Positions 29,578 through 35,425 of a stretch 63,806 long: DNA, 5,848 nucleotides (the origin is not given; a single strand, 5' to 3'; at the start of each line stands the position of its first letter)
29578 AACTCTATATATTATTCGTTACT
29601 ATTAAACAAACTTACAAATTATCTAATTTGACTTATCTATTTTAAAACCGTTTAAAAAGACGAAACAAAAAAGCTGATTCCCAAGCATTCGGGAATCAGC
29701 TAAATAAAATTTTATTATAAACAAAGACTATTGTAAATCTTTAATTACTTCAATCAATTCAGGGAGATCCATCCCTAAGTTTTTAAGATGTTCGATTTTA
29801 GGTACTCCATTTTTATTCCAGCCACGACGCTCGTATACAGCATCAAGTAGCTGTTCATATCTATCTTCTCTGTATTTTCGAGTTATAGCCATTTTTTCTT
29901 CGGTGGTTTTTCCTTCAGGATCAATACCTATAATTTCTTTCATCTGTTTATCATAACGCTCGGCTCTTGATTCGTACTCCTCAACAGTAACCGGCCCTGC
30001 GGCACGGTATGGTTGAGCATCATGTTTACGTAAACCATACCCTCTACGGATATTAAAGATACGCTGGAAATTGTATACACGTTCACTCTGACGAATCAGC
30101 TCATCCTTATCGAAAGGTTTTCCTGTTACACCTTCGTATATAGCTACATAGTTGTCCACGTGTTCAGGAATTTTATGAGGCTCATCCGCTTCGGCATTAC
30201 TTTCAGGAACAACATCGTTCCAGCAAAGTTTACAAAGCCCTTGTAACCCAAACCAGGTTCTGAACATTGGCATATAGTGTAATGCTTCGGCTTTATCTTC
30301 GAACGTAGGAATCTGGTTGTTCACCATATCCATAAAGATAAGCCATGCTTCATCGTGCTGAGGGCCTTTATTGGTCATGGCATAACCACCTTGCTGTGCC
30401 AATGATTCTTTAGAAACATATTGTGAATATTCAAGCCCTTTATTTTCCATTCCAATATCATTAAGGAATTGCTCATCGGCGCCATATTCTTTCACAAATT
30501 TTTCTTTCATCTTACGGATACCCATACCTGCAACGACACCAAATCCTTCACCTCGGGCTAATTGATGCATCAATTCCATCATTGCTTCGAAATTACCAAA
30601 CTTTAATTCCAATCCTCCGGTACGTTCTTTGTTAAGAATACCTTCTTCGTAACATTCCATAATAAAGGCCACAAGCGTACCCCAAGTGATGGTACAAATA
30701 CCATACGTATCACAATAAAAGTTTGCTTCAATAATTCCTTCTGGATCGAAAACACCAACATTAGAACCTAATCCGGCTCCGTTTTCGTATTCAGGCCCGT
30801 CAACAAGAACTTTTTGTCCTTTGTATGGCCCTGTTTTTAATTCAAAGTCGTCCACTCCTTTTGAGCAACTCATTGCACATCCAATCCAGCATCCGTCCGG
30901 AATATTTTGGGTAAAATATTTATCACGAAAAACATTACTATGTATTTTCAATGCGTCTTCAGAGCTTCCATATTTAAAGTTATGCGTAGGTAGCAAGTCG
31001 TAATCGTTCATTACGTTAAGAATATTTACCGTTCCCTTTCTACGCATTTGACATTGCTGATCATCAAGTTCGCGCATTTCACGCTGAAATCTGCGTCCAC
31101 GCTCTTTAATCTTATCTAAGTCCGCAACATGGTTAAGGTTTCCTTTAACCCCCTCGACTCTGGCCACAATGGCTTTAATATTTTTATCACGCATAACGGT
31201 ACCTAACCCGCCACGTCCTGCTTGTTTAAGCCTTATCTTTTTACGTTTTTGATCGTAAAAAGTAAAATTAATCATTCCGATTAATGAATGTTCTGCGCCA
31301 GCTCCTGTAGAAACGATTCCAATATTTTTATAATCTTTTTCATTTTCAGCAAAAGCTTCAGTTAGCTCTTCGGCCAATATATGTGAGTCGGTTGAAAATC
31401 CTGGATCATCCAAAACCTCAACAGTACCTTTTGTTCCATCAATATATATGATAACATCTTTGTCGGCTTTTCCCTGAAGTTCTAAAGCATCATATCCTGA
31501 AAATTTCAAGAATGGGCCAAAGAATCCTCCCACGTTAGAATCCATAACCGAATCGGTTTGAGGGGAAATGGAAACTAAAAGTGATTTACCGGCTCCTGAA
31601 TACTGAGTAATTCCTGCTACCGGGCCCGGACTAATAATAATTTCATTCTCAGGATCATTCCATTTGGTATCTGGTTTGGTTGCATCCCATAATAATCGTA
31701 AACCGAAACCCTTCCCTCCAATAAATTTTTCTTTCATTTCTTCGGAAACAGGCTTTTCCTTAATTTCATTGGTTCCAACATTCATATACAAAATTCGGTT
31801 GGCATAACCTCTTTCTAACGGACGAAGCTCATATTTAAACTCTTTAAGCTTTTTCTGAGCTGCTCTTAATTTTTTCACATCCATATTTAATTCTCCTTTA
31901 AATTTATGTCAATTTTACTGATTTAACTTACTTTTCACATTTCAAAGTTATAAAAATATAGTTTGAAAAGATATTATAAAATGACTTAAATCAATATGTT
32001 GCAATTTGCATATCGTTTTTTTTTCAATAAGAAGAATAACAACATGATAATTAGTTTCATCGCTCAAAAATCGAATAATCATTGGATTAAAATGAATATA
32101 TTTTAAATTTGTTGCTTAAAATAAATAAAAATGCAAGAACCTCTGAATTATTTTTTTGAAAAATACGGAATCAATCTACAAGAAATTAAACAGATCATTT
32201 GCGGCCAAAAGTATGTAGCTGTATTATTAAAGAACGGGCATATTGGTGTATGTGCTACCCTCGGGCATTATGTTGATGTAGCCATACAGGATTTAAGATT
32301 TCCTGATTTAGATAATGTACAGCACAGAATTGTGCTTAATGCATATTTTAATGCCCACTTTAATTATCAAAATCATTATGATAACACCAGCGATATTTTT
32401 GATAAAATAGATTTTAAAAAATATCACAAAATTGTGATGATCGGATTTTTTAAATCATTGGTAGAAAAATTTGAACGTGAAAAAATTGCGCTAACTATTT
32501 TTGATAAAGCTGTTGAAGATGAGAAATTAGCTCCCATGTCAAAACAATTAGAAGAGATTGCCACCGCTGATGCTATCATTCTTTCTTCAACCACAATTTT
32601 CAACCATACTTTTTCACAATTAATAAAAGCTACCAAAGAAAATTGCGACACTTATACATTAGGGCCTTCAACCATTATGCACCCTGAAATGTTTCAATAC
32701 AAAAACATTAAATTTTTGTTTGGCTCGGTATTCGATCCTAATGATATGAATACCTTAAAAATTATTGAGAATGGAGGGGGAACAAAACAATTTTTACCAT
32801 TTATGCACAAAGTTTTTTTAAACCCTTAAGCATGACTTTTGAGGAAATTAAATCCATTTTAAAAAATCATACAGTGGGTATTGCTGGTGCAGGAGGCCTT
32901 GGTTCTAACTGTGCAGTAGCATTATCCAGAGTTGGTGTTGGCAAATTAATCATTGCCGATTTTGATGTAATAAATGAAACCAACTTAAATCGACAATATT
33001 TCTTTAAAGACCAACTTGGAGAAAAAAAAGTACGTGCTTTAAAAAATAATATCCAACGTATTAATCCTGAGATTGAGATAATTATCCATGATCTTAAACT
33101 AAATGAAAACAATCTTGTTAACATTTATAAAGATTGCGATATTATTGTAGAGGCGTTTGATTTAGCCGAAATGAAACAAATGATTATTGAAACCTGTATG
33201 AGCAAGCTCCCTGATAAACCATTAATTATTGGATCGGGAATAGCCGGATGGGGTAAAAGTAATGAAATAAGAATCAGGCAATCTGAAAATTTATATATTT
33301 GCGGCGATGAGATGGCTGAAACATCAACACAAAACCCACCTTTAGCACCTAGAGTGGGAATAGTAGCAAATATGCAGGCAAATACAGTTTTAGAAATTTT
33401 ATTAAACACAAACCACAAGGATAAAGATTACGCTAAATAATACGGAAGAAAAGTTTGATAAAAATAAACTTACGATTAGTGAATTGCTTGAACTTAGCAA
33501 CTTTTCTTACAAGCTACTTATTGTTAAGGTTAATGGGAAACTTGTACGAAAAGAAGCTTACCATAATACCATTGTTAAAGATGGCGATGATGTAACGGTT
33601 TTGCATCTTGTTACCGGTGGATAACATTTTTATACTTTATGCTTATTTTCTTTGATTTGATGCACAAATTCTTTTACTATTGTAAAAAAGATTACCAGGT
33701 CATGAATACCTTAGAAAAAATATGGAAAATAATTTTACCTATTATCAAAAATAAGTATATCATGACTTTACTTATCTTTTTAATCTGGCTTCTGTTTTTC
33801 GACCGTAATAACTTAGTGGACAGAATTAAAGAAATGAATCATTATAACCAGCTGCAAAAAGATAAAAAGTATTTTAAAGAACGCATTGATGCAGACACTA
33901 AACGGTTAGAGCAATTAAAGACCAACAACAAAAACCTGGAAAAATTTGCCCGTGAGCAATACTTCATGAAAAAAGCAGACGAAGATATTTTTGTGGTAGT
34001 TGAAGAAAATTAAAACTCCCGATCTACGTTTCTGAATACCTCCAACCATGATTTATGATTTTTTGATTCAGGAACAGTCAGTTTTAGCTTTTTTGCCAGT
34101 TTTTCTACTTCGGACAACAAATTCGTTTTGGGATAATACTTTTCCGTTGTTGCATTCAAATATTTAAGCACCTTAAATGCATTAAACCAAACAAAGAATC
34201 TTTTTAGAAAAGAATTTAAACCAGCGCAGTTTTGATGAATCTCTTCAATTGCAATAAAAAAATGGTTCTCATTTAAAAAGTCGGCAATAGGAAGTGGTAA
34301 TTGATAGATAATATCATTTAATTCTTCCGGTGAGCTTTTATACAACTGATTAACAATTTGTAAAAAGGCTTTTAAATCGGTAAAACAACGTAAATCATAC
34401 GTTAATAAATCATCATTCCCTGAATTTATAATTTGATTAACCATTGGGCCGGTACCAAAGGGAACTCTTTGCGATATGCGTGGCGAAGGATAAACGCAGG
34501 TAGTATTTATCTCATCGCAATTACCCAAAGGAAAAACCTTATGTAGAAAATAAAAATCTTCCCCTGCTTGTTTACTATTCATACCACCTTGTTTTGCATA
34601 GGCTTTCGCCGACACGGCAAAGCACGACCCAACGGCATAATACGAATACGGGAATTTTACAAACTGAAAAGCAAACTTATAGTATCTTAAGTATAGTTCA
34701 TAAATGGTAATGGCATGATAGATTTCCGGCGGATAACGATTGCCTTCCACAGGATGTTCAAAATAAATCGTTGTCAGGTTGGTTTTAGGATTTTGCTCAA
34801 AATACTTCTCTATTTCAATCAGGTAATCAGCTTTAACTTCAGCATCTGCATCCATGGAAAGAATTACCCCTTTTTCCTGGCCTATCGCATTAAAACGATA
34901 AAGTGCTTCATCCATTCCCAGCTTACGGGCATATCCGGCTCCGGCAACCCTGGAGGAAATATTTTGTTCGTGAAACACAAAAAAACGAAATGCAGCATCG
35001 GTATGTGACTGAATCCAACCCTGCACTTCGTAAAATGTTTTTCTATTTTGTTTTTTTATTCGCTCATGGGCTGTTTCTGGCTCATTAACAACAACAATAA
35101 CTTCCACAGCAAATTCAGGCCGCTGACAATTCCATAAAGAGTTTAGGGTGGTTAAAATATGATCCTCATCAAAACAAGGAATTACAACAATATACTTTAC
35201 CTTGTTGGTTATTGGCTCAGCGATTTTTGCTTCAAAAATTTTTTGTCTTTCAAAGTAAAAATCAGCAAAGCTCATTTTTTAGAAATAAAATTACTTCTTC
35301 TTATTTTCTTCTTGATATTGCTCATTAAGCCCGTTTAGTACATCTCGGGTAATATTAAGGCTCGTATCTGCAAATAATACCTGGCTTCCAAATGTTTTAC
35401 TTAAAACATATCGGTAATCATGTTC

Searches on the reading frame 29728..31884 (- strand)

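Call 67: search_protein_families(library=pfam, proteins=[window:29728-31884:-], max_evalue=0.00001)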
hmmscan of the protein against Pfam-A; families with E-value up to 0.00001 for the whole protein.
window:29728-31884:- (718 aa): 2 families
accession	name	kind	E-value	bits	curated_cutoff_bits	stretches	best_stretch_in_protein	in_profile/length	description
PF01314.23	AFOR_C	-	1.1e-97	328.1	27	1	264-705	4-385/385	Aldehyde ferredoxin oxidoreductase, domains 2 & 3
PF02730.20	AFOR_N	-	2.8e-49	168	29.8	1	30-242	2-197/199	Aldehyde ferredoxin oxidoreductase, N-terminal domain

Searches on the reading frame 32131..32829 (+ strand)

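Call 67: search_protein_families(library=pfam, proteins=[window:32131-32829:+], max_evalue=0.00001)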
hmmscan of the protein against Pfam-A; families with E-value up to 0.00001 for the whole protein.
window:32131-32829:+ (232 aa): 1 family
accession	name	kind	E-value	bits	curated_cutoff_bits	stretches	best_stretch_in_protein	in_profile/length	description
PF04016.18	DUF364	-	2.9e-22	79.3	23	1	88-229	1-145/147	Putative heavy-metal chelation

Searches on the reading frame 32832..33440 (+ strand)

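Call 67: search_protein_families(library=pfam, proteins=[window:32832-33440:+], max_evalue=0.00001)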
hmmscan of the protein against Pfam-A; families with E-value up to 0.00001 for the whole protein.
window:32832-33440:+ (202 aa): 1 family
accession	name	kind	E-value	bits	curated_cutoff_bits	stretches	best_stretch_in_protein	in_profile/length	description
PF00899.27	ThiF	-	4.1e-38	131.3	28.1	1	10-194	18-206/238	ThiF family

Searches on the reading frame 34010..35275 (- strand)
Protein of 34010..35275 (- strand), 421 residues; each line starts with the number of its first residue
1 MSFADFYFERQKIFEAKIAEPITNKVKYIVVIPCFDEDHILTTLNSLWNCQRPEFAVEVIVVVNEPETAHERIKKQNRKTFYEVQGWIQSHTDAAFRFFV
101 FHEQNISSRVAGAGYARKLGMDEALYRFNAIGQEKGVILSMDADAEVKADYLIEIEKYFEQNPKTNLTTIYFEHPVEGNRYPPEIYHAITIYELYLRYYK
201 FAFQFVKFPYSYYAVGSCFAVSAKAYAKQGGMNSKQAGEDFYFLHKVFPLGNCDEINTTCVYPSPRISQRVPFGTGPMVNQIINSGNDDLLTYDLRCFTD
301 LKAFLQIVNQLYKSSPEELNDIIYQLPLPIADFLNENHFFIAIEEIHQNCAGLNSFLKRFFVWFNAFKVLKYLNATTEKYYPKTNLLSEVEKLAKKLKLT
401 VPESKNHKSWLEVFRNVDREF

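Call 67: search_protein_families(library=pfam, proteins=[window:34010-35275:-], max_evalue=0.00001)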
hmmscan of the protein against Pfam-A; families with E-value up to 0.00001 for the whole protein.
window:34010-35275:- (421 aa): 2 families
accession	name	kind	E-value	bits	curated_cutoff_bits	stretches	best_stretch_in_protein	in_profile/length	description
PF00535.33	Glycos_transf_2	-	3.2e-07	30.9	23.3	1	30-227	2-165/168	Glycosyl transferase family 2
PF13632.12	Glyco_trans_2_3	-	6.9e-06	26.4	27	0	138-281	2-135/198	Glycosyl transferase family group 2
